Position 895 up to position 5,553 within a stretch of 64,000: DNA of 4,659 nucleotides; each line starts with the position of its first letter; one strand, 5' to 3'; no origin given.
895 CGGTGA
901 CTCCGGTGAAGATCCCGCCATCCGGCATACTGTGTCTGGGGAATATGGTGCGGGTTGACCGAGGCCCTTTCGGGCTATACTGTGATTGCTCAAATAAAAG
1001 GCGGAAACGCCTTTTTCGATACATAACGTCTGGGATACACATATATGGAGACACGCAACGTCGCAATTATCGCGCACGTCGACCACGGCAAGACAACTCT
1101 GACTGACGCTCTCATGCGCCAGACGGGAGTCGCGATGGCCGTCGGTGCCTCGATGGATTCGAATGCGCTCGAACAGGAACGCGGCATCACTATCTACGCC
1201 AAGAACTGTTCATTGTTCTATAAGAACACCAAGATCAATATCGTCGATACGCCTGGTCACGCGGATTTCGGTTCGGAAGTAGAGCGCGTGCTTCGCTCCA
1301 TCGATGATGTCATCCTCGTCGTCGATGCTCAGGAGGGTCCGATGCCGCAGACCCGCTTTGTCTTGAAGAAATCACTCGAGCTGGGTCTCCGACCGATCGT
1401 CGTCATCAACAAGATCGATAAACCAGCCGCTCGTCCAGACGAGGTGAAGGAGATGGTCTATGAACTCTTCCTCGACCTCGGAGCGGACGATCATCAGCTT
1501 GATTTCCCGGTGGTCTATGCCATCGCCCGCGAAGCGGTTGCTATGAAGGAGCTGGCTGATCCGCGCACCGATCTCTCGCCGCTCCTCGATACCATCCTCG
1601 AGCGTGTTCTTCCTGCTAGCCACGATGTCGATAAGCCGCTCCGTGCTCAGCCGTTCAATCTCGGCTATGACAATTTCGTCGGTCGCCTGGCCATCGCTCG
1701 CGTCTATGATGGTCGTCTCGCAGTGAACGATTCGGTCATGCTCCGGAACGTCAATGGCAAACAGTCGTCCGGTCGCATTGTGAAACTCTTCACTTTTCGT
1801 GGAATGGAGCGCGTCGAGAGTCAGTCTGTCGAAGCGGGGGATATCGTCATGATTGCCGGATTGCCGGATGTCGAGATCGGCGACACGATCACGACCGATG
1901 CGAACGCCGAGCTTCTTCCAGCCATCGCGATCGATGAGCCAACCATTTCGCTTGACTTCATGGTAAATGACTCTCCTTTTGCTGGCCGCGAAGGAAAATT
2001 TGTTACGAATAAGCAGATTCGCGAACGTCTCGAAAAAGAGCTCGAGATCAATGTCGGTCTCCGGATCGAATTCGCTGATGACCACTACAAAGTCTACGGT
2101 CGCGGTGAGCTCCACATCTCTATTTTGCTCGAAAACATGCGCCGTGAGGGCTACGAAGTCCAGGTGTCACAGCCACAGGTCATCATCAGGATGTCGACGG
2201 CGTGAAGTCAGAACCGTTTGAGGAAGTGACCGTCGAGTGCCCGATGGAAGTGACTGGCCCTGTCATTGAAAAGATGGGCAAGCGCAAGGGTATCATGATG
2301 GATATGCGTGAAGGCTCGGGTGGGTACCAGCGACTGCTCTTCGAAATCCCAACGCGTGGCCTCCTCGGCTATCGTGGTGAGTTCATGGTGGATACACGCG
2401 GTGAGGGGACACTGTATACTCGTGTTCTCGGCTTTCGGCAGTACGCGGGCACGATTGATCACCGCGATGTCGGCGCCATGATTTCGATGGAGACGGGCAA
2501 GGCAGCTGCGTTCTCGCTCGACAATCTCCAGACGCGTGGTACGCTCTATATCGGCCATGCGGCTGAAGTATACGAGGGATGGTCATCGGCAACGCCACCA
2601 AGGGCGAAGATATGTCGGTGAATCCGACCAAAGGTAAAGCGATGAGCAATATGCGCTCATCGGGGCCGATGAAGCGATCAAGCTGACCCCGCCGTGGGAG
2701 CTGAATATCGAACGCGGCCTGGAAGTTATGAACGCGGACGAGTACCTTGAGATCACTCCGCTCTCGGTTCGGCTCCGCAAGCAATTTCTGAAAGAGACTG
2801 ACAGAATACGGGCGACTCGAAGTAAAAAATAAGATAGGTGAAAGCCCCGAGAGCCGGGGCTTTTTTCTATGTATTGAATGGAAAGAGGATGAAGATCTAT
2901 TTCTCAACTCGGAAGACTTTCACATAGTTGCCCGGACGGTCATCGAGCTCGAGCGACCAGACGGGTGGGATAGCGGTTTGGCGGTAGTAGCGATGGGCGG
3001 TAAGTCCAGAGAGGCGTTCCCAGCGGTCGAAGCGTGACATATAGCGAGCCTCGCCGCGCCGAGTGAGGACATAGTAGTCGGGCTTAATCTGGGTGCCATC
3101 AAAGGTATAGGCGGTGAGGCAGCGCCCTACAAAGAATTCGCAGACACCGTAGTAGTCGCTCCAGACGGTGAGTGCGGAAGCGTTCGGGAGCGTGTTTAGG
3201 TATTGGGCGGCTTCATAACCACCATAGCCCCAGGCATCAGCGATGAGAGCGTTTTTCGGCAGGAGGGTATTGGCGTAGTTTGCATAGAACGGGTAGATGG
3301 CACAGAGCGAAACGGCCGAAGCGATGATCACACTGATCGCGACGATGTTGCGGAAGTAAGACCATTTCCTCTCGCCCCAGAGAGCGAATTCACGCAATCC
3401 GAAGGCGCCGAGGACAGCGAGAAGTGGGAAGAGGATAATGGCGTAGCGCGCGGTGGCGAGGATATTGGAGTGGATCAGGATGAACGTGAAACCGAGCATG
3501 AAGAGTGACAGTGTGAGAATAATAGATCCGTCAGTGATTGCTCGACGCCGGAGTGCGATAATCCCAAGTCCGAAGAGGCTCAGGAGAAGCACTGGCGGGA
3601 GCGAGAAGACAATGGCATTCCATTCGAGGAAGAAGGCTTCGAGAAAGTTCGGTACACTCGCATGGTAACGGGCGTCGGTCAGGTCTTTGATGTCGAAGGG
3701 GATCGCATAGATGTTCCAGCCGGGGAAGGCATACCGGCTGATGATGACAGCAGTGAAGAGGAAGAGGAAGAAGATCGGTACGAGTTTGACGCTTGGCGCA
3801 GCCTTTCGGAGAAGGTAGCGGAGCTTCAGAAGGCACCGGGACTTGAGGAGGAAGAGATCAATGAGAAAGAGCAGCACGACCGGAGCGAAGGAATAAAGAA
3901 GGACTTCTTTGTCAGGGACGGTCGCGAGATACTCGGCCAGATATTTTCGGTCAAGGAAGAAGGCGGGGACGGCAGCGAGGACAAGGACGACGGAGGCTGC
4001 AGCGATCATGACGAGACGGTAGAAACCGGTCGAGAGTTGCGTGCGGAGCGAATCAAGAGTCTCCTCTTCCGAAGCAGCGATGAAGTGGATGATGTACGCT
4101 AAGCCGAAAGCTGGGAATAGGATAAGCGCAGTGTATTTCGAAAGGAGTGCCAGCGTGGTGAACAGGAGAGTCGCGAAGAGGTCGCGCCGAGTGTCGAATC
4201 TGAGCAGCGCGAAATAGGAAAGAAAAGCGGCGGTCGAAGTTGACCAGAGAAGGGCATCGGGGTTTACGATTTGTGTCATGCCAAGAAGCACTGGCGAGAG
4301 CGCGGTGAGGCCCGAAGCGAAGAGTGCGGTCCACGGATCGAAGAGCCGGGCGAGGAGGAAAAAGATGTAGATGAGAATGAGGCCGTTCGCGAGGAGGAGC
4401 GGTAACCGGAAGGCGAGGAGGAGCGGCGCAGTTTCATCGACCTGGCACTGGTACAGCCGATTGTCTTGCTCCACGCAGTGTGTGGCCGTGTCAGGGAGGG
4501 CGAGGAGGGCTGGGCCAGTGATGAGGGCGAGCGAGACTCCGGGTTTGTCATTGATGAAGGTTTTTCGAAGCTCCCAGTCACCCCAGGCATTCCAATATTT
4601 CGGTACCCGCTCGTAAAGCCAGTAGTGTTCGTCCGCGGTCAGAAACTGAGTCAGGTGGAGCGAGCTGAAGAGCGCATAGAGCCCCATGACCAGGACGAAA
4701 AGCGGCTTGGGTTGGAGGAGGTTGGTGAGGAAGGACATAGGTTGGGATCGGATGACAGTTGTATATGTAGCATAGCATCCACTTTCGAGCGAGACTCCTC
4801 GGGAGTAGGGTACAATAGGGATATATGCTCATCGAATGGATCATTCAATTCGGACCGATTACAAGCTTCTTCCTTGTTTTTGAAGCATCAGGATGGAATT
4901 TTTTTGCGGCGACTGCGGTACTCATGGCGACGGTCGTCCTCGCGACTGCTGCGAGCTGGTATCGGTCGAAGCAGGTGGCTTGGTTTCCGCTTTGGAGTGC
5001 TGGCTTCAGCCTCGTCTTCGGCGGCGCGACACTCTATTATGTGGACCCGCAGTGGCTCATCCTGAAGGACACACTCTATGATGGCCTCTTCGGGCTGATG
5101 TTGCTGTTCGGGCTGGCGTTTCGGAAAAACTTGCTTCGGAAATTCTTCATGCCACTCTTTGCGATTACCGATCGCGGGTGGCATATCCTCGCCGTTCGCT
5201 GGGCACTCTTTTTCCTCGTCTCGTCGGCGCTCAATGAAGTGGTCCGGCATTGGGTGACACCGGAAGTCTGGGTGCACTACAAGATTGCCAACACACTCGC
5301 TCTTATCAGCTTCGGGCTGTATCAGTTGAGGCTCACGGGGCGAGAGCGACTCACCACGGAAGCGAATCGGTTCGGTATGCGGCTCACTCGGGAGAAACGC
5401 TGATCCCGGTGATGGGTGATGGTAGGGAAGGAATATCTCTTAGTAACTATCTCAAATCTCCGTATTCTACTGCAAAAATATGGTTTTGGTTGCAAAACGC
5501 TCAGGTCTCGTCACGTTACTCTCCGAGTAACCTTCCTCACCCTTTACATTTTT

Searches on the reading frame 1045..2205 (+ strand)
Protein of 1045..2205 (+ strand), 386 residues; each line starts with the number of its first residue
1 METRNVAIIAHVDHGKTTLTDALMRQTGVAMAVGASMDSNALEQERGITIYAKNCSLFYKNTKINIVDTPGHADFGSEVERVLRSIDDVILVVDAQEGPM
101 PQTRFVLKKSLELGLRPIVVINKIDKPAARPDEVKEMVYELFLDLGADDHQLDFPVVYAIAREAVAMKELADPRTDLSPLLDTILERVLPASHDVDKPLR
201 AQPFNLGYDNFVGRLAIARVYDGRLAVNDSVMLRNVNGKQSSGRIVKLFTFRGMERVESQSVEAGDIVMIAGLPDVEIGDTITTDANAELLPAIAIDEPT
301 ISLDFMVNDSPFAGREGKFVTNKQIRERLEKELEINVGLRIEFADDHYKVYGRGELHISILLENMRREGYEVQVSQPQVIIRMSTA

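Call 20: search_protein_families(library=pfam, proteins=[window:1045-2205:+], max_evalue=0.001)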
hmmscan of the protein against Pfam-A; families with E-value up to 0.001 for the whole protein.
window:1045-2205:+ (386 aa): 6 families
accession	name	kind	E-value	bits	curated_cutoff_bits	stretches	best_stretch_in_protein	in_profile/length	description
PF00009.33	GTP_EFTU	-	1.4e-53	181.8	26.5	1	2-172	2-180/188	Elongation factor Tu GTP binding domain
PF03144.31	GTP_EFTU_D2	-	9.3e-14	52.1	30.3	1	213-283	1-73/73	Elongation factor Tu domain 2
PF22042.2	EF-G_D2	-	5.3e-09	36.5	27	1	204-284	7-83/84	Elongation factor G domain 2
PF01926.29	MMR_HSR1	-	7.7e-07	29.7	21.9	1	6-123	2-113/113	50S ribosome-binding GTPase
PF02421.24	FeoB_N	-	8.2e-06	25.9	27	1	6-171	3-153/156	Ferrous iron transport protein B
PF09439.16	SRPRB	-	0.00018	21.3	25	0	4-95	4-82/178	Signal recognition particle receptor beta subunit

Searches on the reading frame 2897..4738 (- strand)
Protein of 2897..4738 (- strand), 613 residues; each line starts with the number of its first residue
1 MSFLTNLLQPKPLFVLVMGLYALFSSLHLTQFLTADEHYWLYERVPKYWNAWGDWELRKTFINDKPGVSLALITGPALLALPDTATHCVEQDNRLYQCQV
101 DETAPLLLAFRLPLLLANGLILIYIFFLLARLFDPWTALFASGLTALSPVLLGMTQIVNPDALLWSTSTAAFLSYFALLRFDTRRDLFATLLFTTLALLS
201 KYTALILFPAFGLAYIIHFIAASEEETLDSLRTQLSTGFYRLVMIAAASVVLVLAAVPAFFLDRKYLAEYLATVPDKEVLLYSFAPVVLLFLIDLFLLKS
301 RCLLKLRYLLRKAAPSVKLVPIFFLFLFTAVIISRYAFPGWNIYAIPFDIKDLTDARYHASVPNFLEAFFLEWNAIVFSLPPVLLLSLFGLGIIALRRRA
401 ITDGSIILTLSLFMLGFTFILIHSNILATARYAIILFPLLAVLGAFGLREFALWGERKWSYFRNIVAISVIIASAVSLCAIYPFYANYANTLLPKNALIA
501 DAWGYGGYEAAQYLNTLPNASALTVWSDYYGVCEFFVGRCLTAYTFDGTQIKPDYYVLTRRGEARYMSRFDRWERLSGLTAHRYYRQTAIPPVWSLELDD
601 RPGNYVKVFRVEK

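Call 20: search_protein_families(library=pfam, proteins=[window:2897-4738:-], max_evalue=0.001)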
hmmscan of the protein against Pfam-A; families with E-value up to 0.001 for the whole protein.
window:2897-4738:- (613 aa): 1 family
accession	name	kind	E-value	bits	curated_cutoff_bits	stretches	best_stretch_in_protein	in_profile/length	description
PF13231.12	PMT_2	-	4e-11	43.8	26.1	1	109-218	23-132/160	Dolichyl-phosphate-mannose-protein mannosyltransferase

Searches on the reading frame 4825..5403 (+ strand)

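Call 77: search_protein_families(library=pfam, proteins=[window:4825-5403:+], max_evalue=0.0001)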
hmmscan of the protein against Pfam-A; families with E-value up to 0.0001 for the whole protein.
window:4825-5403:+ (192 aa): 1 family
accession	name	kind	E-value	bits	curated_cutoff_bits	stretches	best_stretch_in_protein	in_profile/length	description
PF04279.20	IspA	-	4.8e-33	115.2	28.7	1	6-167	4-165/176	Intracellular septation protein A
